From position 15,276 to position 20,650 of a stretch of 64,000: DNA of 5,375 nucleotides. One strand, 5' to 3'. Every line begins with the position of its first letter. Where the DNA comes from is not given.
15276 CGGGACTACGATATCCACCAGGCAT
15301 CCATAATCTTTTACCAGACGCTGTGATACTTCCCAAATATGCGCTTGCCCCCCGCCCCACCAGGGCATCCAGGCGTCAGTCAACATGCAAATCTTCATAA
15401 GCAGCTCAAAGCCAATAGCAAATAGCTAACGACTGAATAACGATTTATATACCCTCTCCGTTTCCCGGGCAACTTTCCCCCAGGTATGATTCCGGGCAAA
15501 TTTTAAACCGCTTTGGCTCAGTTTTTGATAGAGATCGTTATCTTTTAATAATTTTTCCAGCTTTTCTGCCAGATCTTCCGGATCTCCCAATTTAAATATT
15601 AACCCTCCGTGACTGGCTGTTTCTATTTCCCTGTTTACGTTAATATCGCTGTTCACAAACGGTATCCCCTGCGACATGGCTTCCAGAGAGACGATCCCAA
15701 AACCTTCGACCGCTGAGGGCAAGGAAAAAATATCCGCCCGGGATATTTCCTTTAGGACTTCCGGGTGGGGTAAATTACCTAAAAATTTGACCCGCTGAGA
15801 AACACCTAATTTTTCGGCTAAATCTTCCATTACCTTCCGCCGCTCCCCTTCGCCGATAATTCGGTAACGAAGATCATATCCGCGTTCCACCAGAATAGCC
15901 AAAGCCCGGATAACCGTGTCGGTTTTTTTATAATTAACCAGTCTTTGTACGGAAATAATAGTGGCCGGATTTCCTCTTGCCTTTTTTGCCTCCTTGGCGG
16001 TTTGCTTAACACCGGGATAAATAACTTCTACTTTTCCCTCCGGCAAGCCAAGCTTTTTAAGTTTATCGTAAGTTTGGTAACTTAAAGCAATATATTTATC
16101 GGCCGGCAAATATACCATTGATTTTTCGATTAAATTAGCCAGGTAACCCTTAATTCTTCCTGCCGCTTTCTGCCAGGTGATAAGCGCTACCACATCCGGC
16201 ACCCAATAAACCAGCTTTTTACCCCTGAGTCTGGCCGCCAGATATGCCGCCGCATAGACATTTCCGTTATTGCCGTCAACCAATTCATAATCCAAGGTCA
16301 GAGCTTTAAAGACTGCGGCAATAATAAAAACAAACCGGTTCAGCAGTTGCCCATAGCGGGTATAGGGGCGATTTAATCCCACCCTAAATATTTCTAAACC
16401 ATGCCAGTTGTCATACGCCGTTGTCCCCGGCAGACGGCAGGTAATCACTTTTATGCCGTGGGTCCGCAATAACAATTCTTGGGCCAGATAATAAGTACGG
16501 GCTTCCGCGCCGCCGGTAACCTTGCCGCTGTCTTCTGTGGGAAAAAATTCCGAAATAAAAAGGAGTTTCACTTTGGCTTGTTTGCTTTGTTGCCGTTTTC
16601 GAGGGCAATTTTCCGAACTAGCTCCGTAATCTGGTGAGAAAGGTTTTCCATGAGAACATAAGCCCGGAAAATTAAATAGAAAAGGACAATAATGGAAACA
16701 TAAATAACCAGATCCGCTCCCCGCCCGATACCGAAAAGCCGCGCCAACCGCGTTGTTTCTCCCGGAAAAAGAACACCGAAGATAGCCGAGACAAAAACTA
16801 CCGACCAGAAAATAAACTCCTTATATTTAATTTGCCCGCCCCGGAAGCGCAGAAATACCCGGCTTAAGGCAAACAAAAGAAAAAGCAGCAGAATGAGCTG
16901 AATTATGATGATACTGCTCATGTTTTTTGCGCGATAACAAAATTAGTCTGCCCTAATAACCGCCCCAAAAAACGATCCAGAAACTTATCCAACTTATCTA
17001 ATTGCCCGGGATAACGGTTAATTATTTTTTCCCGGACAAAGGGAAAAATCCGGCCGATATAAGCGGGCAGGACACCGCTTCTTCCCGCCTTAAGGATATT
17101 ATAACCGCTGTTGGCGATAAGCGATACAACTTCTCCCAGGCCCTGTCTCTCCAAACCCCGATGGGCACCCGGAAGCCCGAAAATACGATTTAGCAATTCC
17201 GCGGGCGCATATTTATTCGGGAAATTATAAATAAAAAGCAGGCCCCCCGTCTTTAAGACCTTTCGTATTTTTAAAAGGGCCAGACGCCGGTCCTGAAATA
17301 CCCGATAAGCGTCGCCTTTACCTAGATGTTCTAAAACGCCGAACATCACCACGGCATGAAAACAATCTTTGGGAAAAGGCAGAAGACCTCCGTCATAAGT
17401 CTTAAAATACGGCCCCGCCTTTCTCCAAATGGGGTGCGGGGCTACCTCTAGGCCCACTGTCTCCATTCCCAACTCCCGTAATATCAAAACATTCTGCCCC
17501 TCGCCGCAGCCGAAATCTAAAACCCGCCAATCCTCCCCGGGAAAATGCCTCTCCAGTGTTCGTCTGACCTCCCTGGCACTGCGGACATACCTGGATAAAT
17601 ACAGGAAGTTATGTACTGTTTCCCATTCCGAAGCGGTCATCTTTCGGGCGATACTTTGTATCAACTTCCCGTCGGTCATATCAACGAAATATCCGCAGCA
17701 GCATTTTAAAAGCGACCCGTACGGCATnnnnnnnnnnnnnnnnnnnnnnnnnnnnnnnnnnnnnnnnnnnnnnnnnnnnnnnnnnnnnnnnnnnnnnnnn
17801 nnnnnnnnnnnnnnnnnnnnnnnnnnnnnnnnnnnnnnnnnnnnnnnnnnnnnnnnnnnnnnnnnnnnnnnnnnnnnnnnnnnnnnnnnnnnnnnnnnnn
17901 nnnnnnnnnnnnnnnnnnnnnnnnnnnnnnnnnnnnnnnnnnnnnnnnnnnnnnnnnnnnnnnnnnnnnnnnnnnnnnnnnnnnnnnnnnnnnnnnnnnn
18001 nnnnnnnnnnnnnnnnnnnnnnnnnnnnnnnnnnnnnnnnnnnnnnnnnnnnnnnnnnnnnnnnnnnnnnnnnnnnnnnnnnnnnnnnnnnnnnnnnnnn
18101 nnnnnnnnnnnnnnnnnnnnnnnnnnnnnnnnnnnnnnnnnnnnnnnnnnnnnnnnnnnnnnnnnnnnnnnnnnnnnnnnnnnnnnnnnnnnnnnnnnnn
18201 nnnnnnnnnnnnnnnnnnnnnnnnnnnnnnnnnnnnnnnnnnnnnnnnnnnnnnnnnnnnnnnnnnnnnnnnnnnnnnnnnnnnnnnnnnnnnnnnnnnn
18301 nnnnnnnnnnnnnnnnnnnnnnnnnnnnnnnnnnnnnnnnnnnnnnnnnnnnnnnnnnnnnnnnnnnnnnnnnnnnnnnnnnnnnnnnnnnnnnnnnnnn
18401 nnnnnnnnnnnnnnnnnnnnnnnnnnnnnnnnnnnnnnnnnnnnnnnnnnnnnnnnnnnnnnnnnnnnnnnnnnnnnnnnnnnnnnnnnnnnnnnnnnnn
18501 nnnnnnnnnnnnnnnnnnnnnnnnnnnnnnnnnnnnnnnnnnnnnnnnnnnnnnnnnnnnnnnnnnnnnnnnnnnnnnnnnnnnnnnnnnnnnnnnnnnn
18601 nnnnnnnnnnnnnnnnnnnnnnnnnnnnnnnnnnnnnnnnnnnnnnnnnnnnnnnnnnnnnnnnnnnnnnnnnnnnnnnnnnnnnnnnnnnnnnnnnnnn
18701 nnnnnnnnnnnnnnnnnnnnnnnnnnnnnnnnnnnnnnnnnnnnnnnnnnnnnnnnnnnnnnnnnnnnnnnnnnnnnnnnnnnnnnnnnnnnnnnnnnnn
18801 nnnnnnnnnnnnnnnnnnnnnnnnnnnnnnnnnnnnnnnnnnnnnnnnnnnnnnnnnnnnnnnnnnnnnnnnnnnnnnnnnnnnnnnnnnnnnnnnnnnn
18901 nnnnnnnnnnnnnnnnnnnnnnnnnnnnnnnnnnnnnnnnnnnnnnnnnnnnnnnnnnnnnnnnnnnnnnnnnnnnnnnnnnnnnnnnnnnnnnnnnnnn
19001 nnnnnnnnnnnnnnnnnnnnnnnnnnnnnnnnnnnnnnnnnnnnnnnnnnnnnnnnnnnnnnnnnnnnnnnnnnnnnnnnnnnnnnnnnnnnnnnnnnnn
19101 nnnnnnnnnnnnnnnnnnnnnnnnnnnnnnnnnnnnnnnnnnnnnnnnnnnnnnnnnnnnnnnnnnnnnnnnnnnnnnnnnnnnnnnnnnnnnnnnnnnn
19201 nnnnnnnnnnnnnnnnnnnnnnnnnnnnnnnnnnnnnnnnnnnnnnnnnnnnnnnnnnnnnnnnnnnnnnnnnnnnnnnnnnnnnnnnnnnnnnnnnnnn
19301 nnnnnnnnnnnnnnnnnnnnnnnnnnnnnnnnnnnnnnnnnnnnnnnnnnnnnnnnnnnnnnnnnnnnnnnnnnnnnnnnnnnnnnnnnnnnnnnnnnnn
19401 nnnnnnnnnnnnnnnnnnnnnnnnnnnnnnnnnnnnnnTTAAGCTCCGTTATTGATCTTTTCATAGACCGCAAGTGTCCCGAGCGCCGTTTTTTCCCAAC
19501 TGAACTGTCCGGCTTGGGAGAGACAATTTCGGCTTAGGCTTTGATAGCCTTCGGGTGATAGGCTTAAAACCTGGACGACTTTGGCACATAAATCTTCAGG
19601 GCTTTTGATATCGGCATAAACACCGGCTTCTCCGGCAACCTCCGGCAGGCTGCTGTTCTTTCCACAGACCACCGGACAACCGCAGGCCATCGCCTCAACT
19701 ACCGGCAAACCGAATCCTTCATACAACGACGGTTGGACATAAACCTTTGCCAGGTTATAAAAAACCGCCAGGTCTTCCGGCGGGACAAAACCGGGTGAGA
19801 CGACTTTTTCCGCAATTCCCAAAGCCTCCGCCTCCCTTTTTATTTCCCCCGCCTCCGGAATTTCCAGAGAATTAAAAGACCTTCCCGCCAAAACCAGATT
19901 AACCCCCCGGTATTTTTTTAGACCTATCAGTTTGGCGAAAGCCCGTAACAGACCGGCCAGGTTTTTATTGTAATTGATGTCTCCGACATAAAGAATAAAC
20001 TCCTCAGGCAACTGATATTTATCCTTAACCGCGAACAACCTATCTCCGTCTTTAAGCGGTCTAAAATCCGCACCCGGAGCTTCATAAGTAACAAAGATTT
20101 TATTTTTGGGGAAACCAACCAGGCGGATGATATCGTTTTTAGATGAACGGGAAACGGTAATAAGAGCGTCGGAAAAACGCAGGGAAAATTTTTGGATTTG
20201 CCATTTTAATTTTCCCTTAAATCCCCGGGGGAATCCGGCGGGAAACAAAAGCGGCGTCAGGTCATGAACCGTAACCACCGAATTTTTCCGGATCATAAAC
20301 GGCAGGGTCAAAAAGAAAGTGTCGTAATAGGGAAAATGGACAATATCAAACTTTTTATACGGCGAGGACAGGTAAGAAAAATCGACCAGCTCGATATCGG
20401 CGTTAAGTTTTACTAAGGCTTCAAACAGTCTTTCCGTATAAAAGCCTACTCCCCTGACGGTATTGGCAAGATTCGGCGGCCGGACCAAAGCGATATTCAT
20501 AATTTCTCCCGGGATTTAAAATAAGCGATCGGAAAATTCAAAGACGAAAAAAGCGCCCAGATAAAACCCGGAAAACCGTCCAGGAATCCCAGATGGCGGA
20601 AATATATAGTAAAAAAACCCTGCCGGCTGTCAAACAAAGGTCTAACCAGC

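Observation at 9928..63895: Battery of 23 GT-C-type polytopic membrane proteins from at least 6 families: candidate multi-module extracytoplasmic glycosylation system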

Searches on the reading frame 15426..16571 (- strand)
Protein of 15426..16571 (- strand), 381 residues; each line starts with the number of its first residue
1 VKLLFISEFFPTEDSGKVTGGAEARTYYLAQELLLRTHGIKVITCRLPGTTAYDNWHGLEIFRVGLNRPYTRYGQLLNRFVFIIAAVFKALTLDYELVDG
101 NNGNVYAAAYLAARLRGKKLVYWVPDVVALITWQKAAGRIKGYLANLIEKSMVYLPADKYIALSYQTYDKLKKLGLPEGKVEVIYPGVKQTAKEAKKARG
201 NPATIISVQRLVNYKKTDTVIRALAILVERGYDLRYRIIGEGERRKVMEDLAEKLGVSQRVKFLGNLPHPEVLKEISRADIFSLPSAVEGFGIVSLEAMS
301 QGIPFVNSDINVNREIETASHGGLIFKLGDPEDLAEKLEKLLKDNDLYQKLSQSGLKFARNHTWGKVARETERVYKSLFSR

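Call 7: search_protein_families(library=pfam, proteins=[window:15426-16571:-], max_evalue=0.01)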
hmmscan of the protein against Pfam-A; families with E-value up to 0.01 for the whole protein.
window:15426-16571:- (381 aa): 6 families
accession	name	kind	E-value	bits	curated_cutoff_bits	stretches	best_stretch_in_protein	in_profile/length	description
PF00534.26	Glycos_transf_1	-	7.7e-41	139.9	26.4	1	190-355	3-169/172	Glycosyl transferases group 1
PF13692.12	Glyco_trans_1_4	-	7.1e-28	98.1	27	1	204-344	3-142/142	Glycosyl transferases group 1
PF13439.12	Glyco_transf_4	-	2.5e-16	60.6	28.5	1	20-188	2-166/170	Glycosyltransferase Family 4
PF20706.3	GT4-conflict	-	1.3e-09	37.9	26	1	176-308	169-311/385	Family 4 Glycosyltransferase in conflict systems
PF13579.12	Glyco_trans_4_4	-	1.3e-08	35.8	29.7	1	20-187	1-158/158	Glycosyl transferase 4-like domain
PF13524.12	Glyco_trans_1_2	-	5.5e-06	26.8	25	1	229-370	10-141/144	Glycosyl transferase-like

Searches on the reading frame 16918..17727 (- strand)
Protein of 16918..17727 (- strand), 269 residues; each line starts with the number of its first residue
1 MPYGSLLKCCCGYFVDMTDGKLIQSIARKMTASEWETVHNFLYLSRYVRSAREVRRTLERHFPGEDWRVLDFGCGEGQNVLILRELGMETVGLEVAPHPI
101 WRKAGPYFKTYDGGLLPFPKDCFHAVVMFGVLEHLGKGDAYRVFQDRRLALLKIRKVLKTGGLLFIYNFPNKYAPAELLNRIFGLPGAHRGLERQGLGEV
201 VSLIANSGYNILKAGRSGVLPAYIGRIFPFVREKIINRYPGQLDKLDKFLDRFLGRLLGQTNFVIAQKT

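Call 7: search_protein_families(library=pfam, proteins=[window:16918-17727:-], max_evalue=0.01)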
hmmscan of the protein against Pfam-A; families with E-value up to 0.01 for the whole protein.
window:16918-17727:- (269 aa): 6 families
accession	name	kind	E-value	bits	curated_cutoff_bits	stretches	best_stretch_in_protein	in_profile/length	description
PF08241.18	Methyltransf_11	-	1.7e-11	45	21.2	1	70-166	1-95/95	Methyltransferase domain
PF13489.12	Methyltransf_23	-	9.1e-10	38.9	27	1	52-167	7-117/164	Methyltransferase domain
PF08242.18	Methyltransf_12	-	9.9e-08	33.1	30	1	70-164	1-98/98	Methyltransferase domain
PF13649.12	Methyltransf_25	-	4.4e-07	31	27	1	69-162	1-97/97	Methyltransferase domain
PF13847.12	Methyltransf_31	-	6.5e-05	23.1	27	1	67-169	5-112/145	Methyltransferase domain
PF07021.18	MetW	-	0.0072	16.4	21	0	67-128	15-81/193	Methionine biosynthesis protein MetW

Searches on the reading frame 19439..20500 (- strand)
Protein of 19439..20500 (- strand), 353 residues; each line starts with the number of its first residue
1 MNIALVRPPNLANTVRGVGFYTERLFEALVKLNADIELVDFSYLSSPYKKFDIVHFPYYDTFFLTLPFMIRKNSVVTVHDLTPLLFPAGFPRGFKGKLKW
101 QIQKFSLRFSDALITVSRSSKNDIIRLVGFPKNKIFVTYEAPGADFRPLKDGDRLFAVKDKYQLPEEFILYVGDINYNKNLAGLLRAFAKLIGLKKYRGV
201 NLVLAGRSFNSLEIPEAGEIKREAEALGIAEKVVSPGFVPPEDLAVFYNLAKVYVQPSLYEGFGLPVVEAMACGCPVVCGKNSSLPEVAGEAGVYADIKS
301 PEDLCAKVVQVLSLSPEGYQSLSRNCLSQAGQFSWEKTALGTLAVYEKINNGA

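Call 7: search_protein_families(library=pfam, proteins=[window:19439-20500:-], max_evalue=0.01)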
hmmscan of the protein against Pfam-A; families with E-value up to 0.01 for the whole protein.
window:19439-20500:- (353 aa): 6 families
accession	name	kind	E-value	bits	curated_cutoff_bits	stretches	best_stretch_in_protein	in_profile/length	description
PF00534.26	Glycos_transf_1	-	1.5e-32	112.9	26.4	1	165-322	14-165/172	Glycosyl transferases group 1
PF13692.12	Glyco_trans_1_4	-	2.2e-27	96.5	27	1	169-312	4-140/142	Glycosyl transferases group 1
PF13439.12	Glyco_transf_4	-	2.9e-13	50.6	28.5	1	50-139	72-163/170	Glycosyltransferase Family 4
PF20706.3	GT4-conflict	-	1.4e-07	31.3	26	1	179-287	212-318/385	Family 4 Glycosyltransferase in conflict systems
PF13579.12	Glyco_trans_4_4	-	3e-07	31.3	29.7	1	50-137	71-154/158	Glycosyl transferase 4-like domain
PF13524.12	Glyco_trans_1_2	-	1.9e-06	28.3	25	1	225-322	27-121/144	Glycosyl transferase-like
